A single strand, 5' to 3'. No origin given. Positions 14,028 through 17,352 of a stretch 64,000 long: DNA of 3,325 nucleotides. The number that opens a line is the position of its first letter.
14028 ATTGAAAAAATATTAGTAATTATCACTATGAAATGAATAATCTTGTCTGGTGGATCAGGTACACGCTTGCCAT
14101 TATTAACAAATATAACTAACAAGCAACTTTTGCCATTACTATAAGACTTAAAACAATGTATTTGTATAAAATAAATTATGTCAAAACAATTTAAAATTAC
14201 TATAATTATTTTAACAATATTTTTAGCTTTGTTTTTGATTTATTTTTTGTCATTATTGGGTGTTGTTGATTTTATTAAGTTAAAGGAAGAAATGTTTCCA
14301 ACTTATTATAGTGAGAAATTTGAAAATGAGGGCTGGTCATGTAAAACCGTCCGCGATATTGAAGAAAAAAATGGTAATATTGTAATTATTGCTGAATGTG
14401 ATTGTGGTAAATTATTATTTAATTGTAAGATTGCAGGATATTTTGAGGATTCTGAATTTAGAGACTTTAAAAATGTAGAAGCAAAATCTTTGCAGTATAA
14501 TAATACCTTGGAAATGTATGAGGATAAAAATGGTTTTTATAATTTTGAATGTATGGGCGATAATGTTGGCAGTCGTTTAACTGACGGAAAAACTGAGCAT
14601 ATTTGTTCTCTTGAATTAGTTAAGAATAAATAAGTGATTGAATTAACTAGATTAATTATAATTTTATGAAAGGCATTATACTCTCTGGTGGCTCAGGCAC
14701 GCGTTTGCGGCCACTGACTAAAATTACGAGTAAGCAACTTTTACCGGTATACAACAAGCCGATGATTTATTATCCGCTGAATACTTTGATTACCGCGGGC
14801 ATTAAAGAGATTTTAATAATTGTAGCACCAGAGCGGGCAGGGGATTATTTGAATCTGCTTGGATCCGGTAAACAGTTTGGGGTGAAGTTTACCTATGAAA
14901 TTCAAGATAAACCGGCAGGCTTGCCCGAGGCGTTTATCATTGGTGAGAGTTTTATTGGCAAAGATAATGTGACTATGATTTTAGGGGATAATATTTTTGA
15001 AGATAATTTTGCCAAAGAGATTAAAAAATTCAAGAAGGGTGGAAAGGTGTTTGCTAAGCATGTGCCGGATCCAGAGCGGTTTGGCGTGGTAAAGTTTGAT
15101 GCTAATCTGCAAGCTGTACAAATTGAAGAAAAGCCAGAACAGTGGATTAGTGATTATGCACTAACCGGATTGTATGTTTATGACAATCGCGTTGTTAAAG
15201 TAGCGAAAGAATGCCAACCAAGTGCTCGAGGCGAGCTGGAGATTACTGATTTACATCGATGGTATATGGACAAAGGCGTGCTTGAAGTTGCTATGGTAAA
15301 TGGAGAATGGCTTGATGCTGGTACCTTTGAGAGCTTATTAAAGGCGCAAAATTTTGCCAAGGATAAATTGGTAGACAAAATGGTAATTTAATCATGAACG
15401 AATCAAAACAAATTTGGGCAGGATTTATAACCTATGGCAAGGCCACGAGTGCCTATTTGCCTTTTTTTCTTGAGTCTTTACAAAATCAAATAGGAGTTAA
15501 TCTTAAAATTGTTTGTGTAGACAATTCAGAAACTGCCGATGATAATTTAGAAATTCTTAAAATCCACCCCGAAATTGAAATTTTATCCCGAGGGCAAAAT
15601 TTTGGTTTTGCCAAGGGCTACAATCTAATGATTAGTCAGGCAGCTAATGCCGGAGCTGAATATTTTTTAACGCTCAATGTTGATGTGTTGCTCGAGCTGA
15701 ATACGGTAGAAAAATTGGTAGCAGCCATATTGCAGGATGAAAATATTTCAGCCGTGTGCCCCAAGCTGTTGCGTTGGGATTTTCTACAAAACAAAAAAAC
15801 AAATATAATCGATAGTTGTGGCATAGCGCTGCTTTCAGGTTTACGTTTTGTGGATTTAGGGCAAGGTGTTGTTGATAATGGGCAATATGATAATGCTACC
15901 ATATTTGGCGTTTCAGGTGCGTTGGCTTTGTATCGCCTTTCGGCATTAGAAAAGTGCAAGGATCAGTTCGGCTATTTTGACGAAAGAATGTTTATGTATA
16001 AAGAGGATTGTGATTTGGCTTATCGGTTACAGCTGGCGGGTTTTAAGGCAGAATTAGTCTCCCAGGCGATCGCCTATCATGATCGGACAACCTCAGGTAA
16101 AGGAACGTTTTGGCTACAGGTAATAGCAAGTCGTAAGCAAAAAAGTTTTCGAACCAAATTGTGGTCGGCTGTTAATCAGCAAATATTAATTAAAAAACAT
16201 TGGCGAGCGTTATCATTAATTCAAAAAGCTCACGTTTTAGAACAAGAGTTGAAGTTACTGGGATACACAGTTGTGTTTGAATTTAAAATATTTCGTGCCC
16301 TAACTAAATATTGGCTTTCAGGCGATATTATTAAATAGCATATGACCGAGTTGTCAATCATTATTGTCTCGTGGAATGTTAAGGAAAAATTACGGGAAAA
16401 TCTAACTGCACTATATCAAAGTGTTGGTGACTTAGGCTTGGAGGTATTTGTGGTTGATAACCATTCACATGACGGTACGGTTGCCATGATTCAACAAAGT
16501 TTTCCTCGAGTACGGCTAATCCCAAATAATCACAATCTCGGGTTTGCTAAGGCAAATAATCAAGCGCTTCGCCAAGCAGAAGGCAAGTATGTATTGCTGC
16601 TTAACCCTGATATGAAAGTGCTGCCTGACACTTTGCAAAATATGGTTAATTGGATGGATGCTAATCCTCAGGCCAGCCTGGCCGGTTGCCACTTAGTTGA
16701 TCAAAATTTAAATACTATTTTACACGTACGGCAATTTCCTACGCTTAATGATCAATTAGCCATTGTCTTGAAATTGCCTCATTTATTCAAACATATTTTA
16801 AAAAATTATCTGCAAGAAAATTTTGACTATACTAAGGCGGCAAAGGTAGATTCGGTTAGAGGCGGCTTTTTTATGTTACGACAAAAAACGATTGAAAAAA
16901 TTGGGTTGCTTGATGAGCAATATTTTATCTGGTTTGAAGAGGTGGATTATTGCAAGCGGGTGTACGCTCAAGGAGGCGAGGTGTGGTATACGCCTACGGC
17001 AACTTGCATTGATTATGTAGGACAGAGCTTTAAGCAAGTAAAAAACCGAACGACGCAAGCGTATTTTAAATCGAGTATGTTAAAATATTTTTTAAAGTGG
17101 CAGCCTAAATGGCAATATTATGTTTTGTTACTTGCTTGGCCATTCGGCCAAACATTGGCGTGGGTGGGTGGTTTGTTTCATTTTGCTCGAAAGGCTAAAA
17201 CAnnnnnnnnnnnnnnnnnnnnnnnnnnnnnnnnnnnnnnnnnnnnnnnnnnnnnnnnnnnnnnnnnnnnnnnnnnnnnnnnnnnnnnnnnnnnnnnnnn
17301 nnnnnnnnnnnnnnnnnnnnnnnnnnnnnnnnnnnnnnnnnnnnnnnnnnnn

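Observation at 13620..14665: Tandem duplication inside the rml operon: two Cys-rich signal-anchored mini-proteins plus a fossil rmlA start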

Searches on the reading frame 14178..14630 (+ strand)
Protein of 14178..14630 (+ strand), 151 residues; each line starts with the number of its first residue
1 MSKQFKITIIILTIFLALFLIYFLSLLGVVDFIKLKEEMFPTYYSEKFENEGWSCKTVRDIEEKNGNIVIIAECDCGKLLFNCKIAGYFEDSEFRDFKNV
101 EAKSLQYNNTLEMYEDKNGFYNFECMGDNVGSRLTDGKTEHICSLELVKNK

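Call 7: search_protein_families(library=pfam, proteins=[window:14178-14630:+], max_evalue=0.1)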
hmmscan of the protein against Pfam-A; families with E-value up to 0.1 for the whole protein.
window:14178-14630:+ (151 aa): 0 families

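Call 8: find_homologous_proteins(query=window:14178-14630:+, max_evalue=1)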
Query window:14178-14630:+ (151 aa): 1 proteins with E <= 1 among 37 candidates.
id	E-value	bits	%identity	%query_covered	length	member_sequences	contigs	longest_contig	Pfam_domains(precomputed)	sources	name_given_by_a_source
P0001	5.9e-76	271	96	85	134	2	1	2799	-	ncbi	ncbi:MAG: hypothetical protein WCK26_04130, partial [Candidatus Saccharibacteria bacterium]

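Call 10: find_encoding_contigs(protein=P0001, flank=10000)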
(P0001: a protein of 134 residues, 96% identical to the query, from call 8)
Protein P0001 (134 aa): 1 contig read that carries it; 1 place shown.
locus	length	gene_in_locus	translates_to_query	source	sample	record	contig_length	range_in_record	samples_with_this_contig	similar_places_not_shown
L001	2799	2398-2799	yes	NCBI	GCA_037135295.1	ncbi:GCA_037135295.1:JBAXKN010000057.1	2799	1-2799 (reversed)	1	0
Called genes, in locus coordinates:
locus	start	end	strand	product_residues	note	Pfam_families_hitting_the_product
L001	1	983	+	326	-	PF01073:3Beta_HSD, PF01370:Epimerase, PF02719:Polysacc_synt_2, PF04321:RmlD_sub_bind, PF16363:GDP_Man_Dehyd, PF13460:NAD_binding_10, PF07993:NAD_binding_4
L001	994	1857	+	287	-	PF01370:Epimerase, PF04321:RmlD_sub_bind, PF16363:GDP_Man_Dehyd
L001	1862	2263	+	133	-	-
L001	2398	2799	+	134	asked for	?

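Call 20: search_protein_representatives(alignment_id=A4)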
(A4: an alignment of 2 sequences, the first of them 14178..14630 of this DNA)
Query: 2 sequences, 152 profile positions. Proteins with E-value up to 0.001 (for the whole library): 2; up to 1e-10: 2; up to 1e-30: 2. The best 2 are listed.
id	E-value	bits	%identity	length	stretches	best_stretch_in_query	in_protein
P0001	2.3e-65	235.6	-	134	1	1-130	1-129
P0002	5.2e-62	224.7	-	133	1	1-152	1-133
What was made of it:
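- A profile search of 1.84e9 representatives returned only the two copies (call 20). There are no homologues anywhere (call 20).
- Tried and rejected: A profile of both paralogs against 1.84e9 representatives returned only the two copies (call 20).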

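Call 25: predict_structure(alignment_id=A4)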
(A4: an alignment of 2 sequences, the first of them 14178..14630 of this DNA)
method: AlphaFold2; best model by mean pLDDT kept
length: 151 residues; sequences in the alignment: 2
mean_pLDDT: 53.0   pTM: 0.36
mean pLDDT of the five models: 53.0, 52.6, 49.6, 48.3, 46.8
residues with pLDDT >= 90: 7; 70-90: 15; 50-70: 51; < 50: 78
segments of 3 or more residues with pLDDT < 50: 32-53, 77-113, 127-139
pLDDT, mean of each block of 10 residues (from residue 1): 81 89 62 44 39 52 61 53 41 38 39 50 49 39 58 42
secondary structure, 60 per line:
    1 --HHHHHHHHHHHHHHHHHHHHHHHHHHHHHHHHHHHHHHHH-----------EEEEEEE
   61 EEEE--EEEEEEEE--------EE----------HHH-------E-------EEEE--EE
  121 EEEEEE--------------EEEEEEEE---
elements in order: H3-42 E54-64 E67-74 E113-116 E119-126 E141-148

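Call 31: search_protein_families(library=phrogs, proteins=[window:14178-14630:+], max_evalue=1)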
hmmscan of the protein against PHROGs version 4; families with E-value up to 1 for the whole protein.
window:14178-14630:+ (151 aa): 0 families

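Call 32: search_protein_families(library=ncbifam, proteins=[window:14178-14630:+], max_evalue=1)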
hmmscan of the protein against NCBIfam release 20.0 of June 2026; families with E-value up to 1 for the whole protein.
window:14178-14630:+ (151 aa): 0 families

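Call 33: search_solved_structures(query=A4, max_evalue=10)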
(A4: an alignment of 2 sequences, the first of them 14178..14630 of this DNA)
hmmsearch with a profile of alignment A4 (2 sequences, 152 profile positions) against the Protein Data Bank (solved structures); distinct sequences matched with E-value up to 10: 4.
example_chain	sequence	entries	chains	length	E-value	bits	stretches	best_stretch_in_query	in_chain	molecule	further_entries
9maq_A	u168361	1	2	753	0.053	16.9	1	22-65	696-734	Alpha-1,4 glucan phosphorylase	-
9vbl_A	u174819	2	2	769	0.055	16.8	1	22-65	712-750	Alpha-1,4 glucan phosphorylase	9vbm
7n8o_V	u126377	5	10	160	0.9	12.9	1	13-88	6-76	Cytochrome c-550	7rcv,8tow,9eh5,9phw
4oer_A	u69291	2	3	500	1.2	12.5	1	33-78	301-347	NikA protein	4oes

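Call 40: find_related_loci(query=A4, collection=metagenome_contigs, flank=4000)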
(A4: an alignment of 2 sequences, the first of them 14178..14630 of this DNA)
Query A4 (151 aa) in metagenome_contigs; peptide patterns used: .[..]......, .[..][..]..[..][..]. (x = any residue, [..] = any of these).
599 stretches matched a pattern, but none encodes a relative of the query by tblastn (E <= 1e-3).

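Call 41: find_related_loci(query=A4, collection=viral_contigs, flank=4000)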
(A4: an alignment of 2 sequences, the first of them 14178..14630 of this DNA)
Query A4 (151 aa) in viral_contigs; peptide patterns used: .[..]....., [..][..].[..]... (x = any residue, [..] = any of these).
301 stretches matched a pattern, but none encodes a relative of the query by tblastn (E <= 1e-3).

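Call 49: search_dna_similar(query=window:14178-14630:+, collection=phages, mode=protein, max_evalue=1, max_rows=5)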
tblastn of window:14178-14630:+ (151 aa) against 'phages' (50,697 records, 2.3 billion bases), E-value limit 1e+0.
No match.

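Call 63: search_protein_families(library=padloc, proteins=[window:14178-14630:+], max_evalue=1)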
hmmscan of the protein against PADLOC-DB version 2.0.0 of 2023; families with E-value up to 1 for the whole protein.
window:14178-14630:+ (151 aa): 1 family
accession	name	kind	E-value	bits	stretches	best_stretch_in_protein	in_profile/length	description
PDLC04822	PDC-S02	-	0.01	13.4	1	20-102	103-185/294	-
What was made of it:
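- PADLOC gave only a 13-bit match at E 0.01 (call 63).
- Tried and rejected: Pfam, PHROGs, NCBIfam, PADLOC and a PDB sequence profile gave nothing meaningful (calls 7, 31, 32, 63, 33).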

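Call 65: fold_search(model_id=the predicted structure, library=pdb)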
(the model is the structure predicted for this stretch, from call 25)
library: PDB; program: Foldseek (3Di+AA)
matches with E <= 10: 209; with E <= 0.001: 0
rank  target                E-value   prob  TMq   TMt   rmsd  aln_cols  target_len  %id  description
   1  7bwb                  9.6e-01  0.06  0.17  0.08  10.8       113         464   16  Bombyx mori GH32 beta-fructofuranosidase BmSUC1 (released 2020-11-04)
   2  5f93_G                1.3e+00  0.10  0.27  0.12  14.0       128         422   16  Blood group antigen binding adhesin BabA of Helicobacter pylori strain A730 in complex with blood group H Lewis b hexa (released 2016-01-20)
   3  9gzj_B                1.4e+00  0.03  0.16  0.07  15.5       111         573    7  Crystal structure of the L. monocytogenes RmlT in complex with 3-RboP-(CH2)6NH2 (released 2024-12-18)
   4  3p77_A                1.5e+00  0.06  0.18  0.12  10.9       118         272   10  Crystal Structures of the Chicken YF1*7.1 molecule (released 2010-11-24)
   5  5f93_E                1.6e+00  0.07  0.26  0.12  14.6       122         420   11  Blood group antigen binding adhesin BabA of Helicobacter pylori strain A730 in complex with blood group H Lewis b hexa (released 2016-01-20)
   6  9eb4_A                1.6e+00  0.06  0.19  0.12  11.0       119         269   12  Chicken YF1.7*1 presenting N-palmitoylated glycine (released 2025-07-23)
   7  8wo9_A                1.6e+00  0.06  0.19  0.12  10.9       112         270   10  Duck major histocompatibility complex class-1 02JD-IMFSNKMAR (released 2024-10-09)
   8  9eb3_A                1.7e+00  0.06  0.20  0.12  10.9       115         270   10  Chicken YF1.7*1 presenting N-myristoylated glycine (released 2025-07-23)
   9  4bhq_B                1.9e+00  0.07  0.28  0.34   9.9       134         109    7  Structure of the periplasmic domain of the PilN type IV pilus biogenesis protein from Thermus thermophilus (released 2013-11-20)
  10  8kcv_A                1.9e+00  0.03  0.18  0.12  17.4       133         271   12  Crystal structure of UDA01-CAAMDDFQL (released 2024-08-14)
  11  8kb1_A                2.0e+00  0.05  0.19  0.12  10.9       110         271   11  Crystal structure of 11JD (released 2024-05-29)
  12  8z0h_A                2.1e+00  0.05  0.19  0.12  11.9       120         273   11  Crystal structure of 9-mer peptide from ALV-J in complex with BF2*0201 (released 2025-01-15)
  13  5mui_A                2.2e+00  0.02  0.16  0.10   9.2       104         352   12  Glycoside hydrolase BT_0996 (released 2017-03-22)
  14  8y74_A                2.4e+00  0.07  0.21  0.12  11.2       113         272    8  Crystal structure of 9-mer peptide from H9N2 avian influenza virus in complex with BF2*0201 (released 2024-07-10)
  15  8t7u_A                2.4e+00  0.06  0.21  0.12  16.2       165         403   11  ADP-bound Bcs1 (unsymmetrized) (released 2024-06-05)
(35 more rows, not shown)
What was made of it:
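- The fold search gave nothing below E 0.96 (call 65).
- Tried and rejected: A Foldseek search of the PDB gave nothing below E 0.96 and TM <= 0.28 (call 65).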

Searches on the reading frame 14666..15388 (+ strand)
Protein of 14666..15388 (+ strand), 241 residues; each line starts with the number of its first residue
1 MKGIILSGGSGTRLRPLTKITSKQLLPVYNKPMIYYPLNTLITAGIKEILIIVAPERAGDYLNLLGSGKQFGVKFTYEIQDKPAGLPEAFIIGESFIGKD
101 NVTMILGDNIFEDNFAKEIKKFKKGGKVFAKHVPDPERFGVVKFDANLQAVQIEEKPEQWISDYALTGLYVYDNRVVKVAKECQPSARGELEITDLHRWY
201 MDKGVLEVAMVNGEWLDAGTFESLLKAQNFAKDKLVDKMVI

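Call 7: search_protein_families(library=pfam, proteins=[window:14666-15388:+], max_evalue=0.1)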
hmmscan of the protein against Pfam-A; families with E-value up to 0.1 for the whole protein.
window:14666-15388:+ (241 aa): 2 families
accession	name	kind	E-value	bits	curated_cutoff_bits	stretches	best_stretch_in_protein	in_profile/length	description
PF00483.29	NTP_transferase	-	3.2e-60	204.2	21.2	1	2-233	1-244/245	Nucleotidyl transferase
PF12804.13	NTP_transf_3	-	2.9e-08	34.5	27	1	3-114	1-103/160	MobA-like NTP transferase domain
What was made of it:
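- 14666..15391 (+): The resident, intact rmlA-like sugar-phosphate nucleotidyltransferase (241 aa, short form). Its first ~88 nt form the right end of repeat unit 2. Pfam NTP_transferase E 3.2e-60 (call 7).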

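Call 32: search_protein_families(library=ncbifam, proteins=[window:14666-15388:+], max_evalue=1)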
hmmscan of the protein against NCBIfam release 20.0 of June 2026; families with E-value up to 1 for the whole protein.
window:14666-15388:+ (241 aa): 38 families (the best 25 are shown)
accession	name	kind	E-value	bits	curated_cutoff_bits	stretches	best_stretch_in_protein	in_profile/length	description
TIGR01207.1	rmlA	equivalog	1.9e-91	306.1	360.65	1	2-232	1-237/286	glucose-1-phosphate thymidylyltransferase RfbA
NF012024.0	PRK15480.1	equivalog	3.2e-85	285.8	588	1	2-231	5-240/292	glucose-1-phosphate thymidylyltransferase RfbA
TIGR01208.1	rmlA_long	equivalog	1.8e-63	214.6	320.25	1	2-233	1-236/353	glucose-1-phosphate thymidylyltransferase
TIGR03992.1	Arch_glmU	subfamily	2.6e-43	148.4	292.1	1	1-237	1-233/393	bifunctional sugar-1-phosphate nucleotidylyltransferase/acetyltransferase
NF041313.1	UDPGP_AglF_Halo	equivalog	8.2e-31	107.2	400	1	1-220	1-223/234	UTP--glucose-1-phosphate uridylyltransferase AglF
NF041173.1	Sug_nt_acttase_Thmprot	equivalog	3.1e-29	102.1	600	1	1-237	1-233/405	bifunctional sugar-1-phosphate nucleotidylyltransferase/acetyltransferase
TIGR01099.1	galU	equivalog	9.9e-27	94.1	326.8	2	73-227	94-261/261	UTP--glucose-1-phosphate uridylyltransferase GalU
NF045761.1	NAMPUrTaseMurU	equivalog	1.9e-21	77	250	1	1-228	1-224/226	N-acetylmuramate alpha-1-phosphate uridylyltransferase MurU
NF052502.1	man1P_GTase_Rv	exception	1.2e-20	73.7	440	1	3-187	3-189/352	mannose-1-phosphate guanylyltransferase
NF009928.0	PRK13389.1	equivalog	1.7e-16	60.3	548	2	2-53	10-61/302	UTP--glucose-1-phosphate uridylyltransferase GalU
NF007516.0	PRK10122.1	equivalog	3.1e-14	52.8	534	2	2-53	5-56/297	UTP--glucose-1-phosphate uridylyltransferase GalF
NF049965.1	GlMnHpPGnyltfHddC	equivalog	8.4e-13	48.5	300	1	1-157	1-153/221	D-glycero-D-manno-heptose 1-phosphate guanosyltransferase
NF041135.1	IPPtranDIPPsyn_Thcocales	equivalog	8.6e-13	48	580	1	1-230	1-216/419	bifunctional L-myo-inositol-1-phosphate cytidylyltransferase/CDP-L-myo-inositol myo-inositolphosphotransferase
NF003670.0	PRK05293.1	equivalog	2.7e-12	46.3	470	2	101-228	120-255/382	glucose-1-phosphate adenylyltransferase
TIGR01105.1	galF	equivalog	4.9e-12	45.6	659.2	2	2-53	5-56/297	GalU regulator GalF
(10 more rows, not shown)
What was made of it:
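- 14666..15391 (+): NCBIfam TIGR01207 rmlA 306 bits, below the 360-bit equivalog cut-off (call 32).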

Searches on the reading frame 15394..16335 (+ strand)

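Call 48: search_protein_families(library=pfam, proteins=[window:15394-16335:+], max_evalue=0.001)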
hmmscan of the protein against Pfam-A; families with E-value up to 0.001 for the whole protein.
window:15394-16335:+ (314 aa): 3 families
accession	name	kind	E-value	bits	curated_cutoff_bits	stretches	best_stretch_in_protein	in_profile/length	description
PF00535.33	Glycos_transf_2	-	5e-13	49.8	23.3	1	13-187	6-166/168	Glycosyl transferase family 2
PF13632.12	Glyco_trans_2_3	-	1e-05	25.9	27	1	173-242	72-135/198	Glycosyl transferase family group 2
PF13641.12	Glyco_tranf_2_3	-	6.4e-05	23.5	27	1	40-239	35-217/230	Glycosyltransferase like family 2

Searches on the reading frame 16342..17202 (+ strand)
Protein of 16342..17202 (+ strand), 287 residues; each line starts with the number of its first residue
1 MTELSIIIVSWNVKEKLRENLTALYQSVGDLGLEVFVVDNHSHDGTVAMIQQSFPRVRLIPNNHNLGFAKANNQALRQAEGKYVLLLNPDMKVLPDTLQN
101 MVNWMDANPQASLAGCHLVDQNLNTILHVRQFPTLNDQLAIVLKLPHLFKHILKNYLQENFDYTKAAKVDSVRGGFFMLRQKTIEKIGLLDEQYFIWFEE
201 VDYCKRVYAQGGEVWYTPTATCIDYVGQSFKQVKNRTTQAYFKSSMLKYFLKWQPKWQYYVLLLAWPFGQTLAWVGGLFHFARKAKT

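Call 48: search_protein_families(library=pfam, proteins=[window:16342-17202:+], max_evalue=0.001)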
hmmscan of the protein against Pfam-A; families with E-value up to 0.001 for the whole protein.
window:16342-17202:+ (287 aa): 3 families
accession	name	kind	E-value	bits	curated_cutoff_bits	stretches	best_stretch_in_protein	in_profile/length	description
PF00535.33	Glycos_transf_2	-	2.8e-25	89.6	23.3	1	5-184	1-164/168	Glycosyl transferase family 2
PF13641.12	Glyco_tranf_2_3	-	3.3e-16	60.4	27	1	4-238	3-225/230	Glycosyltransferase like family 2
PF13506.12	Glyco_transf_21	-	0.00093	19.1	21.7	0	70-218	18-148/174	Glycosyl transferase family 21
